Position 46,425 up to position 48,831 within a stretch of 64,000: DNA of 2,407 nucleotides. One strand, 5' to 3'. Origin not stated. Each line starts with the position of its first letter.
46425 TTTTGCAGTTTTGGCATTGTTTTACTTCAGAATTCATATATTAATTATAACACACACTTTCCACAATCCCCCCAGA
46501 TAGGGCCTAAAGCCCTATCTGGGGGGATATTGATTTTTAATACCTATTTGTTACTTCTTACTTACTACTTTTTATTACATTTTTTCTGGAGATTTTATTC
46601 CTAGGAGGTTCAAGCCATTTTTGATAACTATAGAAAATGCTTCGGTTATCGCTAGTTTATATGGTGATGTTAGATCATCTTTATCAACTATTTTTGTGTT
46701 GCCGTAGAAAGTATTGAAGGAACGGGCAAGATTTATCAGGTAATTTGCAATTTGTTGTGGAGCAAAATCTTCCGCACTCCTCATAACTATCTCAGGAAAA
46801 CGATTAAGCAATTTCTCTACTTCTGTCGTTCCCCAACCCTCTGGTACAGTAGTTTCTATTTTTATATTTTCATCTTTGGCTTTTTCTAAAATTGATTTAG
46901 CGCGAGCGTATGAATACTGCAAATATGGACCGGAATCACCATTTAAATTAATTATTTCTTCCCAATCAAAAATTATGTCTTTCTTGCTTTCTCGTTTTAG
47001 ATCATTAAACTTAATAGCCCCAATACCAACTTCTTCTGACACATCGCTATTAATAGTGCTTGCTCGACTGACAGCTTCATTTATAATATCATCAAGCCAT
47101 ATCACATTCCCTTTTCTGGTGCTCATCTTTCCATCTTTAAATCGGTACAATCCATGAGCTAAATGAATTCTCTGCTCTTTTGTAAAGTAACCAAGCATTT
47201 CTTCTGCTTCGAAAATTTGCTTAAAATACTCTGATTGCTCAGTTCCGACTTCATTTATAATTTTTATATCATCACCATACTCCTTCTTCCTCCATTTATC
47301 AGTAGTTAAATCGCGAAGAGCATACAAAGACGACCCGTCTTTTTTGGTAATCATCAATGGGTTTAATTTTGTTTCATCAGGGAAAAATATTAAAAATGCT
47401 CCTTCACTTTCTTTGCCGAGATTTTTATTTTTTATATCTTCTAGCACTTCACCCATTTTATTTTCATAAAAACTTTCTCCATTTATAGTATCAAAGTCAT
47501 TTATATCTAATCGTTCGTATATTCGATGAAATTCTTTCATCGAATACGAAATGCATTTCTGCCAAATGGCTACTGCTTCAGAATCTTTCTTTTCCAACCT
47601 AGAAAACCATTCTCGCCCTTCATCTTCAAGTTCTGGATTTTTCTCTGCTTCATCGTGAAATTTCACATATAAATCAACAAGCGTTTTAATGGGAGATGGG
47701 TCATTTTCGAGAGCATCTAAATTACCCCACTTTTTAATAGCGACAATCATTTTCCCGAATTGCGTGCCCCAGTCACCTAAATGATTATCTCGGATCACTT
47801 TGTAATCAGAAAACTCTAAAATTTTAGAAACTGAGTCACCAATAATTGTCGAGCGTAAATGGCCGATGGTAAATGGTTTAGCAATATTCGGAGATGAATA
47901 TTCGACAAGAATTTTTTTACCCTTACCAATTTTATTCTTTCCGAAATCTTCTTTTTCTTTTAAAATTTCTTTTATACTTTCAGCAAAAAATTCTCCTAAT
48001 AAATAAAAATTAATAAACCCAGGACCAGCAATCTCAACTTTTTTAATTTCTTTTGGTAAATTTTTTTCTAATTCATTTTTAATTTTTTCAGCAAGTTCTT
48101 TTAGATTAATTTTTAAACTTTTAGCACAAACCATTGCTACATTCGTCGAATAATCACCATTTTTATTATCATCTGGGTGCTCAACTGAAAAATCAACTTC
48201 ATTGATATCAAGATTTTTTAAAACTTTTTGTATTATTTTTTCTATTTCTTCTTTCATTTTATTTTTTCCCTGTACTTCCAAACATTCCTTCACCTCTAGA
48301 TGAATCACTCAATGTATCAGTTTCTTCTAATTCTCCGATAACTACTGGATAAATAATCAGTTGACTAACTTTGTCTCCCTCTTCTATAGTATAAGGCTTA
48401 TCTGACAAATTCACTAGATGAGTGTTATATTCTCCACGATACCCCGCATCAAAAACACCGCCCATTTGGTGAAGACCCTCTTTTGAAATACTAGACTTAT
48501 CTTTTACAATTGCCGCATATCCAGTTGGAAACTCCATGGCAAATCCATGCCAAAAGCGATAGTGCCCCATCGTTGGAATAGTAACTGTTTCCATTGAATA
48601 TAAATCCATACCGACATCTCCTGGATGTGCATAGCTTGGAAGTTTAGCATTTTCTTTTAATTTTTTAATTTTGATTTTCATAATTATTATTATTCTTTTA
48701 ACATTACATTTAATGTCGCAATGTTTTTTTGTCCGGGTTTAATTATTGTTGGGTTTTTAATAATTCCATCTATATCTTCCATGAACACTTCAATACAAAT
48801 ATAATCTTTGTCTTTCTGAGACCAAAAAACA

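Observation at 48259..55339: Dense thymidylate/deoxynucleotide-sanitation supercluster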

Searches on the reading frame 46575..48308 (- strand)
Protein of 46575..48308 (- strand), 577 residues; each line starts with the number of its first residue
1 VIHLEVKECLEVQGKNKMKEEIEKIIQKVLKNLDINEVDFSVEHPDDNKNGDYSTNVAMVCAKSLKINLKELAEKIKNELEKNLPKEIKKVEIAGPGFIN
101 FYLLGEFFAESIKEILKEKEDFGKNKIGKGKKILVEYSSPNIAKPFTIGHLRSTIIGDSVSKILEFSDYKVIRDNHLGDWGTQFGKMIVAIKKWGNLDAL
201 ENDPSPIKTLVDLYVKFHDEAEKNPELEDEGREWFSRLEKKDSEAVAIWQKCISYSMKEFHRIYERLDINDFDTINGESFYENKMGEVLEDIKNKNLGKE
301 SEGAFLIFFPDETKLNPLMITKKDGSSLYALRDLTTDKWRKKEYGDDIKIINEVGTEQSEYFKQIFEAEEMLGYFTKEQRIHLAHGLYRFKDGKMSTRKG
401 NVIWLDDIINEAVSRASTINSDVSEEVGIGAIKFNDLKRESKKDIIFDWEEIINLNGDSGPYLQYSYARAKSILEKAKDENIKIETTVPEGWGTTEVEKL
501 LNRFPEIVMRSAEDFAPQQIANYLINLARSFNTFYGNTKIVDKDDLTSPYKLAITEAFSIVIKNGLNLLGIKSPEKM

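Call 5: search_protein_families(library=pfam, proteins=[window:46575-48308:-], max_evalue=0.01)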
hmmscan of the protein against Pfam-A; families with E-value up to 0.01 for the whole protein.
window:46575-48308:- (577 aa): 5 families
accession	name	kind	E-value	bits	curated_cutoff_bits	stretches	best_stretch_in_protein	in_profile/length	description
PF00750.26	tRNA-synt_1d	-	4.3e-82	276.3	23.3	1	112-449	2-349/349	tRNA synthetases class I (R), catalytic domain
PF05746.21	DALR_1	-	7.9e-27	94.1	22.3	1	463-577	1-117/117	DALR anticodon binding domain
PF03485.21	Arg_tRNA_synt_N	-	4.2e-23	82.2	21.5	1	21-103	2-85/85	Arginyl tRNA synthetase N terminal domain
PF09334.17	tRNA-synt_1g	-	0.00015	21.1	20.1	1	337-411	270-344/391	tRNA synthetases class I (M)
PF07671.16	DUF1601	-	0.0075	16.5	25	0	492-524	5-37/37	Protein of unknown function (DUF1601)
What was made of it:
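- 46575..48257 (-): argS (arginyl-tRNA synthetase), the last gene of the leftward unit. Corrected start is the ATG at 48257. Pfam tRNA-synt_1d, DALR_1 and Arg_tRNA_synt_N (call 5).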

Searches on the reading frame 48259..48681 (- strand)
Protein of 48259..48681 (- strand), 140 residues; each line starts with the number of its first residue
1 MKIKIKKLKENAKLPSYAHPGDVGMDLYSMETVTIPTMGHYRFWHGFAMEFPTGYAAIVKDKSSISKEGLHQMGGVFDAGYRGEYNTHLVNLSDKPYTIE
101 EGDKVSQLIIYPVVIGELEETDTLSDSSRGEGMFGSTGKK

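Call 3: search_protein_families(library=pfam, proteins=[window:48259-48681:-], max_evalue=0.01)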
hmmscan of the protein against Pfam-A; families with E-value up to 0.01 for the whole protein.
window:48259-48681:- (140 aa): 2 families
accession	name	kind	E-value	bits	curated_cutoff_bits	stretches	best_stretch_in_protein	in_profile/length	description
PF00692.24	dUTPase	-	1.2e-24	87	22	1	11-138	2-129/129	dUTPase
PF22769.1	DCD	-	7.5e-08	33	27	1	49-111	87-151/153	dCTP deaminase-like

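Call 4: search_protein_families(library=ncbifam, proteins=[window:48259-48681:-], max_evalue=0.01)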
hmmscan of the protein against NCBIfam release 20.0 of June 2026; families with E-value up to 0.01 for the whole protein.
window:48259-48681:- (140 aa): 5 families
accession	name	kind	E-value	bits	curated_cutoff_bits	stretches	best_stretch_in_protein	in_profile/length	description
TIGR00576.1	dut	superfamily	2.4e-32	111.7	102.55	1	2-139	1-143/143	dUTP diphosphatase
NF001862.0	PRK00601.1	equivalog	5.1e-29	100.8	103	1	1-139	6-149/150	dUTP diphosphatase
NF002598.0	PRK02253.1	equivalog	2.5e-07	30.4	130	1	37-112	74-149/167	deoxyuridine 5'-triphosphate nucleotidohydrolase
TIGR02274.1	dCTP_deam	equivalog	1.5e-06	28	92.8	1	50-111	89-152/180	dCTP deaminase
NF010561.0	PRK13956.1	equivalog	0.0061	16.4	223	1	24-139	28-147/147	dUTP diphosphatase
